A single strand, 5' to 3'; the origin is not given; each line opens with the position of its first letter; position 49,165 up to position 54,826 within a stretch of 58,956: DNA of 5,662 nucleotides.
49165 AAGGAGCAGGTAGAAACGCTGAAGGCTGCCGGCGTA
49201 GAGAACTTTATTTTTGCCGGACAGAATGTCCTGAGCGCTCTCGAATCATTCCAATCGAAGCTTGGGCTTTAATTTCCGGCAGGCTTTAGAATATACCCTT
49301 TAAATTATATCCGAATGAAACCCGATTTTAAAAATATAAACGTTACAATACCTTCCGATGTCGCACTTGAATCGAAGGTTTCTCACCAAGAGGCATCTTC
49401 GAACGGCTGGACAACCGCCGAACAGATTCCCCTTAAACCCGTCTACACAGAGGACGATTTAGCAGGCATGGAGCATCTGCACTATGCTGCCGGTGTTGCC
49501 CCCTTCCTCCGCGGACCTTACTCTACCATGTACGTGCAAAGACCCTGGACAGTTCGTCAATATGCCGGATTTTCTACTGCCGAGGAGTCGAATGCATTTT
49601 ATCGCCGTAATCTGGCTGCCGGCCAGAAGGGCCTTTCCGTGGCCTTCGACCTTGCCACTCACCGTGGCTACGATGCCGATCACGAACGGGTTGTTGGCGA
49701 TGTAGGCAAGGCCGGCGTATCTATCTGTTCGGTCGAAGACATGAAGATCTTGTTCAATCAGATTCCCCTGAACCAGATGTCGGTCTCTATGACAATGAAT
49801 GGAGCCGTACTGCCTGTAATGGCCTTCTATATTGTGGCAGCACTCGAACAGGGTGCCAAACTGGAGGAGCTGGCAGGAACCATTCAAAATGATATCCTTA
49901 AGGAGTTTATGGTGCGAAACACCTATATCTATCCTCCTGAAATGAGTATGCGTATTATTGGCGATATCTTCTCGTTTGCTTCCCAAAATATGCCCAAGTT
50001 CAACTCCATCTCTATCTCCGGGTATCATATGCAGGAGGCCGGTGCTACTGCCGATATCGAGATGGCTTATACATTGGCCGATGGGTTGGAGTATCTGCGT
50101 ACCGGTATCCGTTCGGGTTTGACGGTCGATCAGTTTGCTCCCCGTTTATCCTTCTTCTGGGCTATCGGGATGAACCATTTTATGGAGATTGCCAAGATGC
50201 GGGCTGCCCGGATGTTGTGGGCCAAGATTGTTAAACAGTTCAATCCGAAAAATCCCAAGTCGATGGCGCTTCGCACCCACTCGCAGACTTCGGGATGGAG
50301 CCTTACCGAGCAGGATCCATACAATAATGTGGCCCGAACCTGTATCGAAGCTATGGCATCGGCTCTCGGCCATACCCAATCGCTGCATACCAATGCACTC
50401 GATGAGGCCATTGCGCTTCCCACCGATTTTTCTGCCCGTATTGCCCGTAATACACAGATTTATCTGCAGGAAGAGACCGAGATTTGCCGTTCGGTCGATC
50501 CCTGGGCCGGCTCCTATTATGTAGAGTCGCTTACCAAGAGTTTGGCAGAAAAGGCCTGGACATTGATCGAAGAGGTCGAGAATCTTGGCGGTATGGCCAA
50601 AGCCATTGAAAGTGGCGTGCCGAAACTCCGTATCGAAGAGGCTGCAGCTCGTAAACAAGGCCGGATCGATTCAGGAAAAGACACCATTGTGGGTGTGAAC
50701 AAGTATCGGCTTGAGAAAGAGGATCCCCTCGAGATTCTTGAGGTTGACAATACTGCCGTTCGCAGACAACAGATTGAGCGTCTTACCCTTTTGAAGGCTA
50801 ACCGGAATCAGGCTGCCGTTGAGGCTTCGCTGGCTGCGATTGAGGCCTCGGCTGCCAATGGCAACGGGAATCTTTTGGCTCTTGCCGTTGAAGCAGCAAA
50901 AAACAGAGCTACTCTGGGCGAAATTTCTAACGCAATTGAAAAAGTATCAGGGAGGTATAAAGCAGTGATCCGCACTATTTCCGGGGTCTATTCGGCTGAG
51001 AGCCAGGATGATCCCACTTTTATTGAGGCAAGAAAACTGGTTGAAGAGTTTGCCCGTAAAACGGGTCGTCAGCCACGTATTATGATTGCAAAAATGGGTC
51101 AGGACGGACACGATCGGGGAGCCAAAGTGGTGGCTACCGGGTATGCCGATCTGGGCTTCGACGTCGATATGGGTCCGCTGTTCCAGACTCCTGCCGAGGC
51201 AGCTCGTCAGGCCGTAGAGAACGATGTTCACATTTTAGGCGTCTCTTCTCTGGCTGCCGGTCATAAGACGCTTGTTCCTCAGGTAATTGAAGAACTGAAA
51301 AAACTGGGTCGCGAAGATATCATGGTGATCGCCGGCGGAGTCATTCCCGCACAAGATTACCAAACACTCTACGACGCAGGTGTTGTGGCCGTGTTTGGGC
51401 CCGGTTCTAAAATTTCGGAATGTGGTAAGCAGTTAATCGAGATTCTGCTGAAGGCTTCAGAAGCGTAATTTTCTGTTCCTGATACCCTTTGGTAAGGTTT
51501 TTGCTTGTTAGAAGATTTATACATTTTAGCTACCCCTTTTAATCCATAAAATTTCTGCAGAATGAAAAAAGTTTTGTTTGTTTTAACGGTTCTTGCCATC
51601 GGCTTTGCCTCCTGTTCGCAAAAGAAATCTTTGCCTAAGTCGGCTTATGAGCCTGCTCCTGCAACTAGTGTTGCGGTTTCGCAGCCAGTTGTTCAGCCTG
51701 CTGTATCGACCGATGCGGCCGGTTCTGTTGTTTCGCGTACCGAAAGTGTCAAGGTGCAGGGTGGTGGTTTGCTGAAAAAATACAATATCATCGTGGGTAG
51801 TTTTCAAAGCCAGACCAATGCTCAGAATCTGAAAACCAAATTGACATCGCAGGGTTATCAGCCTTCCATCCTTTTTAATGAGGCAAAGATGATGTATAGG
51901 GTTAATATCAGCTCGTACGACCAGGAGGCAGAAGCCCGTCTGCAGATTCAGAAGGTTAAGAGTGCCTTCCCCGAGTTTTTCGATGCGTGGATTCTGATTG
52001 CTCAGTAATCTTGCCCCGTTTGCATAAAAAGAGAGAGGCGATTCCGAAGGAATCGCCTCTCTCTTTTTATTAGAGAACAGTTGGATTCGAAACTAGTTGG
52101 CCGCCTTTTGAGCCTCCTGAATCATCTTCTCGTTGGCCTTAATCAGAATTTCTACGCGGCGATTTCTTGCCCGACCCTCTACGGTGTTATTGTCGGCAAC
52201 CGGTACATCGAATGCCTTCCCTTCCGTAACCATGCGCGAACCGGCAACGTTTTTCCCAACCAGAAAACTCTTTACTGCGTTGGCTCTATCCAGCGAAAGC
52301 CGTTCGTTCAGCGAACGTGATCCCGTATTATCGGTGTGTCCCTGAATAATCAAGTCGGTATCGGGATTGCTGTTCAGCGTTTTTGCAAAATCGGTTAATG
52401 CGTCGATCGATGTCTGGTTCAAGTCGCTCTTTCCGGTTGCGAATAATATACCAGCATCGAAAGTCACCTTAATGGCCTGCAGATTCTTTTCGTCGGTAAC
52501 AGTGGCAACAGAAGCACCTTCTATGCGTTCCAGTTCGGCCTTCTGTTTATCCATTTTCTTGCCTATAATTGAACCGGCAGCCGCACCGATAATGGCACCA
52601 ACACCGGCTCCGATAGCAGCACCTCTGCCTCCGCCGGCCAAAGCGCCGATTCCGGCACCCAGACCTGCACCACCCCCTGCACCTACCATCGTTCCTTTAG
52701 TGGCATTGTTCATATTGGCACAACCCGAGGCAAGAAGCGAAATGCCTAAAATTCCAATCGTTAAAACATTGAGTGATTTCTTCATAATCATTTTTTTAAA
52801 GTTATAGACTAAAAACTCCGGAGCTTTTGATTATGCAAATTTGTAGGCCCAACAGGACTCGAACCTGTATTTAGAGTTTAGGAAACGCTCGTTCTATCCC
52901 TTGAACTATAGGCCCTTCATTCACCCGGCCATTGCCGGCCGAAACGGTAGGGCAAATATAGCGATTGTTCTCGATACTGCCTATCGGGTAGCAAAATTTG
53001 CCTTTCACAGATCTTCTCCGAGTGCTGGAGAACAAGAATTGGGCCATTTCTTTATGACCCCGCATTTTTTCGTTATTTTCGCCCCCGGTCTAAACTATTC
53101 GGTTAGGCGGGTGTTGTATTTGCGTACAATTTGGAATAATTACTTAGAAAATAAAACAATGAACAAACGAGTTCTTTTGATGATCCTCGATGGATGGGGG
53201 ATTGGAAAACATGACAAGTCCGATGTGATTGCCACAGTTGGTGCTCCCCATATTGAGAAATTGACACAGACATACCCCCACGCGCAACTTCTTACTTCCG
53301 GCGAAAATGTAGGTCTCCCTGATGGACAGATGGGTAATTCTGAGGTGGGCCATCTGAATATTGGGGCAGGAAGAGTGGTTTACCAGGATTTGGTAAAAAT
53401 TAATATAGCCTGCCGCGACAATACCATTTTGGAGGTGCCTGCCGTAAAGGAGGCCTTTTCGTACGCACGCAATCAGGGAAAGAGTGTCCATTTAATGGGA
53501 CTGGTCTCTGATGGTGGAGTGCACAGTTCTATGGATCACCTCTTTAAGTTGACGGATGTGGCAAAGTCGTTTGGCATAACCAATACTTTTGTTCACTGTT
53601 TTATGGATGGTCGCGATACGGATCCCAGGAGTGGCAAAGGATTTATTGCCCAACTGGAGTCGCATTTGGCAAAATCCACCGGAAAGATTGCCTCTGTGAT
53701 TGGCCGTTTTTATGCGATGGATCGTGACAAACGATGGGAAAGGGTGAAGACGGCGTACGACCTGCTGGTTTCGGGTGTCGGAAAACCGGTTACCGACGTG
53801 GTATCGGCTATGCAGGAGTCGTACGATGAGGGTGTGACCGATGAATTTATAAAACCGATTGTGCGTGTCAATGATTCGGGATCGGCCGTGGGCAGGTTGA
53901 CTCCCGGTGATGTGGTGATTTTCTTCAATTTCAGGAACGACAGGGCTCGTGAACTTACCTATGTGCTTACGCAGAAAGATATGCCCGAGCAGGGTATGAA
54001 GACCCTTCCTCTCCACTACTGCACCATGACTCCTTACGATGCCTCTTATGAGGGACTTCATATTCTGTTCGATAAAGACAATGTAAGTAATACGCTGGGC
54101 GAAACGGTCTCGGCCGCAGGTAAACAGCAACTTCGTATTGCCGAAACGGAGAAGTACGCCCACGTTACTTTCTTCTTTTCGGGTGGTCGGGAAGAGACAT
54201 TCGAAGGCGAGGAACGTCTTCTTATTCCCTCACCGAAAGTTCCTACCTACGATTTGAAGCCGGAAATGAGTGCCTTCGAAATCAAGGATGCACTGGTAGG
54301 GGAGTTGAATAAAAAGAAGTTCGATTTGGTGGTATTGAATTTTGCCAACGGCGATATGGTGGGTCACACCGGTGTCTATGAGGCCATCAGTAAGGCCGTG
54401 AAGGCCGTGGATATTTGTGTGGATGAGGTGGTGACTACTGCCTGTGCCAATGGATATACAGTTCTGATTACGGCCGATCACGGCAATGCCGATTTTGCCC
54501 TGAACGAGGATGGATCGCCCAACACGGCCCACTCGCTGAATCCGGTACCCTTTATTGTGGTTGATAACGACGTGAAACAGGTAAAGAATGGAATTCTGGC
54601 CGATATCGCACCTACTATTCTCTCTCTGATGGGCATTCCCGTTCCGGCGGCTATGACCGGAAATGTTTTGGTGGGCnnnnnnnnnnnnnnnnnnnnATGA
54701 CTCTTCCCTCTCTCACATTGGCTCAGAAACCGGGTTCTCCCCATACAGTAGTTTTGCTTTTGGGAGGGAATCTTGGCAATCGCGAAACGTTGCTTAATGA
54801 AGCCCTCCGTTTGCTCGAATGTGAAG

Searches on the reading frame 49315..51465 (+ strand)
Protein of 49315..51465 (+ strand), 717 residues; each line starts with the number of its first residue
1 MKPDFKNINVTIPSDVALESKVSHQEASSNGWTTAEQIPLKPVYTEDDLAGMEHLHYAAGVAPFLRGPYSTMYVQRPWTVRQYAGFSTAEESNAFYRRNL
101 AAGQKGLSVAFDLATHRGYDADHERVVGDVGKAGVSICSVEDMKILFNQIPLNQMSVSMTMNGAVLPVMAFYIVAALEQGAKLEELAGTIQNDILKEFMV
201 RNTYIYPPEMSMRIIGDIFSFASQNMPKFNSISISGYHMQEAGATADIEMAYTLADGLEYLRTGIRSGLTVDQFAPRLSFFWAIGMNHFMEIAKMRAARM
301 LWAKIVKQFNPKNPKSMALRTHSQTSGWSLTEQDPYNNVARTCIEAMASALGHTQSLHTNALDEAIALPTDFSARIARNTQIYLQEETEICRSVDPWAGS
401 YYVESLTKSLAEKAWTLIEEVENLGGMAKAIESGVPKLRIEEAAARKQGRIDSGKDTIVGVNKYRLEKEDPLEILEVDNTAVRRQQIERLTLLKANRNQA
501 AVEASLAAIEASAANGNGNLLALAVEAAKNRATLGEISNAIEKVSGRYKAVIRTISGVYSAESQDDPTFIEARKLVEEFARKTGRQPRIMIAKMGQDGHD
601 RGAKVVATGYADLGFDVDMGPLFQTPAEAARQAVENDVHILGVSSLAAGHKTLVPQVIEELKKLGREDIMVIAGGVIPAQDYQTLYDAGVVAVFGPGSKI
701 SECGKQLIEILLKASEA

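Call 22: search_protein_families(library=pfam, proteins=[window:49315-51465:+])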
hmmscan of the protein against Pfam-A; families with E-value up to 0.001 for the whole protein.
window:49315-51465:+ (717 aa): 2 families
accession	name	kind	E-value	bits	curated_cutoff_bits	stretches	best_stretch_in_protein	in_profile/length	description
PF01642.28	MM_CoA_mutase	-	3.7e-233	775.1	22.1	1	33-546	1-512/512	Methylmalonyl-CoA mutase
PF02310.24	B12-binding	-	5.4e-18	65.4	32.1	1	588-699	2-115/121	B12 binding domain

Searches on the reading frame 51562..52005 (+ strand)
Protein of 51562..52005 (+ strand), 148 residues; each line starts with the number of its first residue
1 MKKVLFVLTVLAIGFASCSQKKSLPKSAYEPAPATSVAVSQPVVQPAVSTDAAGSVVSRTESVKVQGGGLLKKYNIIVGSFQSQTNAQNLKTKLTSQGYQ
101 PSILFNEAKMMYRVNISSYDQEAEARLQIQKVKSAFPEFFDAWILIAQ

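Call 22: search_protein_families(library=pfam, proteins=[window:51562-52005:+])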
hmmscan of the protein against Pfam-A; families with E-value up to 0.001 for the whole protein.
window:51562-52005:+ (148 aa): 1 family
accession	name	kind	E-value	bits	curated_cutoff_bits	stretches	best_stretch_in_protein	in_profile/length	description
PF05036.18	SPOR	-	8.1e-09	36.1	21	1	72-136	3-69/76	SPOR domain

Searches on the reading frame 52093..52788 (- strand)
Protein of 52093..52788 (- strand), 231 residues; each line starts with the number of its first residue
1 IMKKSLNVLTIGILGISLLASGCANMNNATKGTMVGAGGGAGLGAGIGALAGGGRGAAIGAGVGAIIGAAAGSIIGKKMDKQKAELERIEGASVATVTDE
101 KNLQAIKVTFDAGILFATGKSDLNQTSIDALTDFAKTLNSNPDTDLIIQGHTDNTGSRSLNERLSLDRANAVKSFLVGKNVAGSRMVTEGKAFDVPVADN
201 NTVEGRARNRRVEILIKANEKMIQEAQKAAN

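Call 22: search_protein_families(library=pfam, proteins=[window:52093-52788:-])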
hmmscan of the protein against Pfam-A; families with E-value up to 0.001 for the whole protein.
window:52093-52788:- (231 aa): 3 families
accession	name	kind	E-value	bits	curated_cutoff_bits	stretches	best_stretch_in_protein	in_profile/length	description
PF00691.25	OmpA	-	1.8e-19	70.3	27.2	1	115-210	1-98/98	OmpA family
PF13441.11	Gly-zipper_YMGG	-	1.5e-06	28.2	28.9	1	32-73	2-44/45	YMGG-like Gly-zipper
PF13488.11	Gly-zipper_Omp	-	2.4e-06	27.8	25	1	35-82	1-45/46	Glycine zipper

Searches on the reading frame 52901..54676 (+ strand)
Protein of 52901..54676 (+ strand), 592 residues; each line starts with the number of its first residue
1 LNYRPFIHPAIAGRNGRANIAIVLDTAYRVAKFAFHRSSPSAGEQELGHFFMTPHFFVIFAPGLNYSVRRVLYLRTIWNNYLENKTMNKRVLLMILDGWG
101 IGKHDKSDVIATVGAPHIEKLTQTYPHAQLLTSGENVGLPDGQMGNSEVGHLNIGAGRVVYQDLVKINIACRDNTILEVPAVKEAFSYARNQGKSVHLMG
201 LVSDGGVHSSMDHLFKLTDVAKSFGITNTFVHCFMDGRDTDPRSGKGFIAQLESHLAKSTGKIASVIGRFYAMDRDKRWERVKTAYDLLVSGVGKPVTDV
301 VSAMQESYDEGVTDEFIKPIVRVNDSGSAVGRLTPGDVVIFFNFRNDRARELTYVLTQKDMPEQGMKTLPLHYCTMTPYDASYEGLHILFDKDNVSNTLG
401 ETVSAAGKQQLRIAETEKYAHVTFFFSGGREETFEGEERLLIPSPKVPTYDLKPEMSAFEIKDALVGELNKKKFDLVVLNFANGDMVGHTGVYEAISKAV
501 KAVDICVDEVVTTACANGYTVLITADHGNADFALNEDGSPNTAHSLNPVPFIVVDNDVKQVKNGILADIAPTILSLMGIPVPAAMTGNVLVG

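Call 22: search_protein_families(library=pfam, proteins=[window:52901-54676:+])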
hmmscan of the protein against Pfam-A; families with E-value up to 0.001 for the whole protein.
window:52901-54676:+ (592 aa): 5 families
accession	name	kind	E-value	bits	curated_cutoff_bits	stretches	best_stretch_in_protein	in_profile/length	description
PF06415.18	iPGM_N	-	1.8e-79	266.6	27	1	167-380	1-216/217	BPG-independent PGAM N-terminus (iPGM_N)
PF01676.23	Metalloenzyme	-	8e-76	255.3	24.3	1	89-579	1-250/252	Metalloenzyme superfamily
PF01663.27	Phosphodiest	-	3.2e-05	24.1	23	1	468-532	157-224/342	Type I phosphodiesterase / nucleotide pyrophosphatase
PF00884.28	Sulfatase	-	0.0003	20.6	25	1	491-579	201-301/301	Sulfatase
PF08665.17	PglZ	-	0.00043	20.7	25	0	472-529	114-172/179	PglZ domain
